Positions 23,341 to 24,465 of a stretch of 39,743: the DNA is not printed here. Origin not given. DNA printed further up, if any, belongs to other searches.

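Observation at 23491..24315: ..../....-like (sulfonamide-resistance clade) dihydropteroate synthase in an apparently native, non-mobile chromosomal context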

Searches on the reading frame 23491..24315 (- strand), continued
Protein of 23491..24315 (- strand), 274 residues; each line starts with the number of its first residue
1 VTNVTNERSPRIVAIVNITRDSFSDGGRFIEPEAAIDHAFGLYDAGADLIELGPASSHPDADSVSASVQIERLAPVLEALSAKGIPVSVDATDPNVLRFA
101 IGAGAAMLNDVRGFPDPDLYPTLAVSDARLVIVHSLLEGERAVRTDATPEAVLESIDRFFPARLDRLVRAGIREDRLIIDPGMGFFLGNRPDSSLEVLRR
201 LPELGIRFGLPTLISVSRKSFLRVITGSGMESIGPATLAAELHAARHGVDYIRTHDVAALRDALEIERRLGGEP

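Call 22: get_annotated_region(hit=H9, flank=1500)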
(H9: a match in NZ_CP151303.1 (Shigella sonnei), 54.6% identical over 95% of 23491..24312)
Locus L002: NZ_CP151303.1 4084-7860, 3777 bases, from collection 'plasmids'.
description: Shigella sonnei strain R22.1286 plasmid pR22.1286_8k, complete sequence
organism: Shigella sonnei (NCBI taxid 624)
taxonomy: Bacteria; Pseudomonadota; Gammaproteobacteria; Enterobacterales; Enterobacteriaceae; Shigella; Shigella sonnei
host: -; source: -; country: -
typing (MOB-suite, as given by PLSDB): mobilizable; replicon rep_cluster_2335
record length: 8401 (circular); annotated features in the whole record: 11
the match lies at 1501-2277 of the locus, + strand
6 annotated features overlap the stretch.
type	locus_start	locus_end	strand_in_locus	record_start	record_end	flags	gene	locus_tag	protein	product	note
CDS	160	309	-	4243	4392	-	-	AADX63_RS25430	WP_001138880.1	hypothetical protein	-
CDS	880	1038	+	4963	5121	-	-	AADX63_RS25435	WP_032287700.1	hypothetical protein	-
predicted_resistance_gene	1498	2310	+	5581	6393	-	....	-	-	sulfonamide-resistant dihydropteroate synthase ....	predicted by amrfinderplus; class SULFONAMIDE; identity 100.0%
predicted_resistance_gene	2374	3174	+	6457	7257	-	aph(3'')-Ib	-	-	aminoglycoside O-phosphotransferase APH(3'')-Ib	predicted by amrfinderplus; class AMINOGLYCOSIDE; identity 100.0%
CDS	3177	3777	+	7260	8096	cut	-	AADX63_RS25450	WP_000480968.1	aminoglycoside O-phosphotransferase APH(6)-Id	-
predicted_resistance_gene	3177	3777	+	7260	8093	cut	aph(6)-Id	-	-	aminoglycoside O-phosphotransferase APH(6)-Id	predicted by amrfinderplus; class AMINOGLYCOSIDE; identity 100.0%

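Call 23: get_annotated_region(hit=H35, flank=1500)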
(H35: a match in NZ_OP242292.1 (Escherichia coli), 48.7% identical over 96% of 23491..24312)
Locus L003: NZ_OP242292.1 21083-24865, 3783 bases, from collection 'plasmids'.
description: Escherichia coli strain LA189 plasmid pLAO83, complete sequence
organism: Escherichia coli (NCBI taxid 562)
taxonomy: Bacteria; Pseudomonadota; Gammaproteobacteria; Enterobacterales; Enterobacteriaceae; Escherichia; Escherichia coli
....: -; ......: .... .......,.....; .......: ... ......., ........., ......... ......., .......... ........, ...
typing (MOB-suite, as given by PLSDB): non-mobilizable; replicon IncFIA,IncFIB
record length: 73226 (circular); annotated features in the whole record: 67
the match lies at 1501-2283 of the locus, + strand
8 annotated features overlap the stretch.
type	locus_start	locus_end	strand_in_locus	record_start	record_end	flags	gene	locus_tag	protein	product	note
CDS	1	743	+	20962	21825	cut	-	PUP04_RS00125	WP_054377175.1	SDR family oxidoreductase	-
CDS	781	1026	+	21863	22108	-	-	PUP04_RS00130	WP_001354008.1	GrpB family protein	-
CDS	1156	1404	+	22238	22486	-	-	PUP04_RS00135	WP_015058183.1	hypothetical protein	-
predicted_resistance_gene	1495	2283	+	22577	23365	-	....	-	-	sulfonamide-resistant dihydropteroate synthase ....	predicted by amrfinderplus; class SULFONAMIDE; identity 100.0%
CDS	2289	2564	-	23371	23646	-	-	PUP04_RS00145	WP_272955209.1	hypothetical protein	-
CDS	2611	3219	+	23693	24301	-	-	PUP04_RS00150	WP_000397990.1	IS256 family transposase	-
CDS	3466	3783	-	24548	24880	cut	qac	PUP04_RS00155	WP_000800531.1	quaternary ammonium compound efflux SMR transporter QacL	-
predicted_resistance_gene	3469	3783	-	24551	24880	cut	qacL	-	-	quaternary ammonium compound efflux SMR transporter QacL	predicted by amrfinderplus; class QUATERNARY AMMONIUM; identity 100.0%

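Call 24: search_protein_representatives(protein=window:23491-24312:-)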
Query: 273 residues. Proteins with E-value up to 0.001 (for the whole library): 15904; up to 1e-10: 8383; up to 1e-30: 1236. The best 150 are listed.
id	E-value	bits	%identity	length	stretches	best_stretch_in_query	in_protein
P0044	8.5e-101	353.3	55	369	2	51-265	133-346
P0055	1.3e-99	349.4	65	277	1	8-272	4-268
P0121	1.1e-85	303.8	56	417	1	10-270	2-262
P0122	2.9e-77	276.2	55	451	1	9-269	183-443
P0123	1.4e-76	273.9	55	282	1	8-271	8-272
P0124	4.3e-76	272.3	56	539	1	10-262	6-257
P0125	7.3e-76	271.6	53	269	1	8-269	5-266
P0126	3.8e-75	269.2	51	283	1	7-269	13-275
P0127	3.1e-73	263.0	53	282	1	8-264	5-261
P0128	1.2e-72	261.0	53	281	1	7-264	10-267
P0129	1.3e-72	260.9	53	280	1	9-269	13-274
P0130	1.2e-71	257.8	65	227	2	10-153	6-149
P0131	3.2e-71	256.4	49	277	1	8-266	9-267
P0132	1.6e-69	250.8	51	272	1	9-269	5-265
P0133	1.1e-68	248.0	48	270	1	10-269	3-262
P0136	6.9e-67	242.2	49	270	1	11-272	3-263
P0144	4.3e-63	229.7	45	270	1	9-271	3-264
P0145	5.7e-63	229.3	48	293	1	8-271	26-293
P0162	2.7e-56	207.4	43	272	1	8-266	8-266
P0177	5.3e-52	193.4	38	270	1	6-268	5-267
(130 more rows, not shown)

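Call 25: search_solved_structures(query=window:23491-24315:-, max_evalue=1e-60, show_alignments=5)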
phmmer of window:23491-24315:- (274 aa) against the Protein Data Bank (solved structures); distinct sequences matched with E-value up to 1e-60: 5.
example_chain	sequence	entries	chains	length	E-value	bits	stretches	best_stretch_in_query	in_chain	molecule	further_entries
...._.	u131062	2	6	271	9.1e-82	277.8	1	11-266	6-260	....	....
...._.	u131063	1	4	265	4.8e-78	265.6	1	11-271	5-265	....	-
7s2m_A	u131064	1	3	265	8.6e-77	261.5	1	11-271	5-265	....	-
8scd_A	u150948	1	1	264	1.3e-76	260.8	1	11-271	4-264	Sulfonamide resistance enzyme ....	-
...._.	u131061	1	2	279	8.9e-71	241.7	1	12-268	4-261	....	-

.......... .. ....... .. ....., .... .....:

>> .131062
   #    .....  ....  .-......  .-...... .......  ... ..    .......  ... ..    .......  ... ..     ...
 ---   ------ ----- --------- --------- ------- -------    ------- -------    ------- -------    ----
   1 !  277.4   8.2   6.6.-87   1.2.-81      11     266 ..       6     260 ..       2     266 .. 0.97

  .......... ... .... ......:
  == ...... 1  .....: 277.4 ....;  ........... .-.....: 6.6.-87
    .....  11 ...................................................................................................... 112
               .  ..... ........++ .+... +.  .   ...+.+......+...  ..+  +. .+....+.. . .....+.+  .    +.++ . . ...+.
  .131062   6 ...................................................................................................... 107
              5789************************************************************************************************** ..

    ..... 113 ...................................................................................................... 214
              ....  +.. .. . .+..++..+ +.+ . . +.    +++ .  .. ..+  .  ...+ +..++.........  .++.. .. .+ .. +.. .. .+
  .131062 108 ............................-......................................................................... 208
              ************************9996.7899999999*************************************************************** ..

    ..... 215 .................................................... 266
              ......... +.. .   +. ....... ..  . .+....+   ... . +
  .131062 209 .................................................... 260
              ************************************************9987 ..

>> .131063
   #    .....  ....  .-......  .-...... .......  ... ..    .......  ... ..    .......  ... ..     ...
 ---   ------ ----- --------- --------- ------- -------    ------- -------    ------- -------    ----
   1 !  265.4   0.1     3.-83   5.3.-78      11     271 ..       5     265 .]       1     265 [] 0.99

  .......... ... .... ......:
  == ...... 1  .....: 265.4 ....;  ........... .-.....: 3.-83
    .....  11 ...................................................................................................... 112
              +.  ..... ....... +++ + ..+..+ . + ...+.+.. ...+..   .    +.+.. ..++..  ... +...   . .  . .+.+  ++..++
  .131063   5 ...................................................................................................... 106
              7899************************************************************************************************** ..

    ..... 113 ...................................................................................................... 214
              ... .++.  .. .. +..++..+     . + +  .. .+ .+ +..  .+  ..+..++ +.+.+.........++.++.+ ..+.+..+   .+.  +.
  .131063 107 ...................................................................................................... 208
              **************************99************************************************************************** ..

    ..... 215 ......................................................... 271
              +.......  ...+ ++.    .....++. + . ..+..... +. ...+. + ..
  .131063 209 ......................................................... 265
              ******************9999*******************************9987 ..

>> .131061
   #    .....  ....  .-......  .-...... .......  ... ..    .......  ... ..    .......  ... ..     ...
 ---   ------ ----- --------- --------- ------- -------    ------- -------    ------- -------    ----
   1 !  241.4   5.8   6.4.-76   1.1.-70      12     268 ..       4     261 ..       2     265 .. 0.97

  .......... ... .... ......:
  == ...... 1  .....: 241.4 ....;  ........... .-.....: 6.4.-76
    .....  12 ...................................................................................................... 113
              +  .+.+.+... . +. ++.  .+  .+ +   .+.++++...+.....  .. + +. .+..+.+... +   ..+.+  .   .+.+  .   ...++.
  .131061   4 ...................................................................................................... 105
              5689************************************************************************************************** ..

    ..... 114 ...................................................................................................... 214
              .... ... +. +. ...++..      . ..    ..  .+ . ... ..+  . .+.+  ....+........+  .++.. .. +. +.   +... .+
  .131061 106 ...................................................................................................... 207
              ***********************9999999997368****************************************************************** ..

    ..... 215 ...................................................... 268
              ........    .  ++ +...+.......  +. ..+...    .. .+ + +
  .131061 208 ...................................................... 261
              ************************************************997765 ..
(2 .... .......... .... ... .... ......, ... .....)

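Call 32: find_encoding_contigs(protein=P0002, flank=10000, max_places=2)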
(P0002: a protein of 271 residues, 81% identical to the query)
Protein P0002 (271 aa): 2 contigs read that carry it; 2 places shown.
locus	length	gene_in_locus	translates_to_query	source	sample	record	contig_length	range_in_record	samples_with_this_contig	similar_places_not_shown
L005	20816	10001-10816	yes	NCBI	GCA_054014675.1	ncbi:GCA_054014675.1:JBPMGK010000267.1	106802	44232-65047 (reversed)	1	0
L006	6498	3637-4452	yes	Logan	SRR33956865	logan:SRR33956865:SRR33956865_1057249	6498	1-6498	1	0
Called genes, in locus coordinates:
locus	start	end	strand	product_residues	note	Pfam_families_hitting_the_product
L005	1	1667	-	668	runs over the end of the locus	PF00005:ABC_tran, PF02463:SMC_N (faint), PF13476:AAA_23 (faint), PF13555:AAA_29 (faint), PF13304:AAA_21 (faint), PF12848:ABC_tran_Xtn, PF00005:ABC_tran, PF16326:ABC_tran_CTD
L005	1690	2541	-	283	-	PF00296:Bac_luciferase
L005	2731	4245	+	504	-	PF00890:FAD_binding_2, PF01266:DAO, PF03486:HI0933_like (faint), PF12831:FAD_oxidored (weak)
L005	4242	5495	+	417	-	PF02771:Acyl-CoA_dh_N (weak), PF02770:Acyl-CoA_dh_M, PF00441:Acyl-CoA_dh_1, PF08028:Acyl-CoA_dh_2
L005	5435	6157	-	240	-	-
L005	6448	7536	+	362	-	PF11017:DUF2855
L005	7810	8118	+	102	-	-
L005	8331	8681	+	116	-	PF00355:Rieske, PF13806:Rieske_2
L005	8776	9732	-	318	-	PF00487:FA_desaturase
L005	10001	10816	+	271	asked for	PF00809:Pterin_bind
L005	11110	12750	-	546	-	PF00501:AMP-binding, PF13193:AMP-binding_C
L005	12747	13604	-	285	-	PF00106:adh_short, PF08659:KR, PF13561:adh_short_C2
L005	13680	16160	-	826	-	PF02515:CoA_transf_3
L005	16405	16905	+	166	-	-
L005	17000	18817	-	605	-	PF01645:Glu_synthase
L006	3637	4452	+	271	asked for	PF00809:Pterin_bind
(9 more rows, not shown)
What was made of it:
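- A 20-kb stretch is syntenic with an orthologue 81% identical (call 32).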

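Call 33: find_encoding_contigs(protein=P0071, flank=8000, max_places=1)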
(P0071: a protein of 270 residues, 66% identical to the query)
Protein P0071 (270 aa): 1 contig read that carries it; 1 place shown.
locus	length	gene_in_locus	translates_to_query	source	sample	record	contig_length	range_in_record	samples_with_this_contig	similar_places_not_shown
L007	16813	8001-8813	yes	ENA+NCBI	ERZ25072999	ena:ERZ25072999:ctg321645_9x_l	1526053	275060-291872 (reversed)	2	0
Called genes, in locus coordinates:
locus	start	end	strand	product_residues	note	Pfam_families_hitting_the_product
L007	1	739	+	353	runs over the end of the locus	PF00389:2-Hacid_dh, PF02826:2-Hacid_dh_C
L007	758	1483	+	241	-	PF00293:NUDIX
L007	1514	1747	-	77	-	PF04324:Fer2_BFD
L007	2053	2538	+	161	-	PF13577:SnoaL_4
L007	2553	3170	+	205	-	PF00857:Isochorismatase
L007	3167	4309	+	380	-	PF11017:DUF2855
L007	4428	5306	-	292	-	PF00106:adh_short, PF01370:Epimerase (faint), PF08659:KR, PF13561:adh_short_C2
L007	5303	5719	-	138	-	-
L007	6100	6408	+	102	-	-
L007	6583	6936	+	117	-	PF00355:Rieske, PF13806:Rieske_2 (weak)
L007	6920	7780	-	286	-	PF00487:FA_desaturase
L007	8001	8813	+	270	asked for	PF00809:Pterin_bind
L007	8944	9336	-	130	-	PF07681:DoxX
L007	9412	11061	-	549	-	PF00501:AMP-binding, PF13193:AMP-binding_C (faint)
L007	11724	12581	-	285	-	PF00106:adh_short, PF08659:KR, PF13561:adh_short_C2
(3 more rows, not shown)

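Call 34: find_encoding_contigs(protein=P0053, flank=8000, max_places=1)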
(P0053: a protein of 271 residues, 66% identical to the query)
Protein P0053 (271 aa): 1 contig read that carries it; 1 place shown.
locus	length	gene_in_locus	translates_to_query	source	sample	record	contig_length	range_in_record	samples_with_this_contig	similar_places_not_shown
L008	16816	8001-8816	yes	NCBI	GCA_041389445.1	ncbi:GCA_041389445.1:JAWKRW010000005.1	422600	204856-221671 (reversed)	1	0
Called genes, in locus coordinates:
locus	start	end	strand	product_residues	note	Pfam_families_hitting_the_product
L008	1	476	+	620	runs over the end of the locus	PF00474:SSF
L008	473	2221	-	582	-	PF21088:MS_channel_1st (weak), PF00924:MS_channel_2nd, PF21082:MS_channel_3rd, PF24956:Msl2-3_C (weak)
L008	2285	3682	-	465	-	PF07690:MFS_1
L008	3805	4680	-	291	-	PF00106:adh_short, PF01370:Epimerase (weak), PF02737:3HCDH_N (weak), PF08659:KR, PF13561:adh_short_C2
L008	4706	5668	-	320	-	PF20434:BD-FAE, PF07859:Abhydrolase_3, PF00326:Peptidase_S9 (faint)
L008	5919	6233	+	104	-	-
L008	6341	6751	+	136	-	PF00355:Rieske, PF13806:Rieske_2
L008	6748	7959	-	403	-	PF05721:PhyH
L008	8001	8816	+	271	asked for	PF00809:Pterin_bind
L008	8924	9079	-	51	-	-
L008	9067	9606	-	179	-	-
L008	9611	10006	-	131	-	PF07681:DoxX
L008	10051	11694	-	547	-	PF00501:AMP-binding, PF13193:AMP-binding_C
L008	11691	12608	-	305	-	PF00106:adh_short, PF08659:KR, PF13561:adh_short_C2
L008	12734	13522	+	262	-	PF23441:SDR (weak), PF00106:adh_short, PF08659:KR, PF13561:adh_short_C2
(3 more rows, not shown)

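Call 35: find_encoding_contigs(protein=P0116, flank=8000, max_places=1)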
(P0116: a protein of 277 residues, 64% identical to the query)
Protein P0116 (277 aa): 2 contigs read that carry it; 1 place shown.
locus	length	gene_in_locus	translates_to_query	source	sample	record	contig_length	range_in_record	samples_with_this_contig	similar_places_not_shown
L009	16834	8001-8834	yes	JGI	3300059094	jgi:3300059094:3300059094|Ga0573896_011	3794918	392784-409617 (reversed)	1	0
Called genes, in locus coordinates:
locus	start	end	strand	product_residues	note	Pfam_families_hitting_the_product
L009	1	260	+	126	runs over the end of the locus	PF01850:PIN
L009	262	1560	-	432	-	PF00709:Adenylsucc_synt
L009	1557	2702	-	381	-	PF13393:tRNA-synt_His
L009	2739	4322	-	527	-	PF00389:2-Hacid_dh, PF02826:2-Hacid_dh_C, PF19304:PGDH_inter, PF01842:ACT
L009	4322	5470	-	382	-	-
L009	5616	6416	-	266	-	PF08543:Phos_pyr_kin, PF00294:PfkB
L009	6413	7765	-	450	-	PF02878:PGM_PMM_I, PF02879:PGM_PMM_II, PF02880:PGM_PMM_III, PF00408:PGM_PMM_IV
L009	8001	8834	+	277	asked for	PF00809:Pterin_bind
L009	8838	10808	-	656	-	PF06480:FtsH_ext, PF06068:TIP49 (faint), PF00004:AAA, PF07728:AAA_5 (weak), PF17862:AAA_lid_3, PF01434:Peptidase_M41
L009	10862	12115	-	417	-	PF01171:ATP_bind_3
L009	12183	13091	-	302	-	PF07719:TPR_2 (faint), PF07721:TPR_4 (faint), PF12895:ANAPC3 (faint), PF13174:TPR_6 (faint), PF13428:TPR_14 (faint), PF14559:TPR_19 (faint), PF13525:YfiO (faint), PF13432:TPR_16 (weak)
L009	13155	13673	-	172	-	PF00691:OmpA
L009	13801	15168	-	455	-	PF04052:TolB_N, PF00930:DPPIV_N (faint), PF26550:Tricorn_2nd, PF07676:PD40 (weak), PF26549:Tricorn_N, PF07676:PD40, PF26549:Tricorn_N, PF26550:Tricorn_2nd (weak), +2 more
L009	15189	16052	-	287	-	PF27683:UCP034077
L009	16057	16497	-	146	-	PF02472:ExbD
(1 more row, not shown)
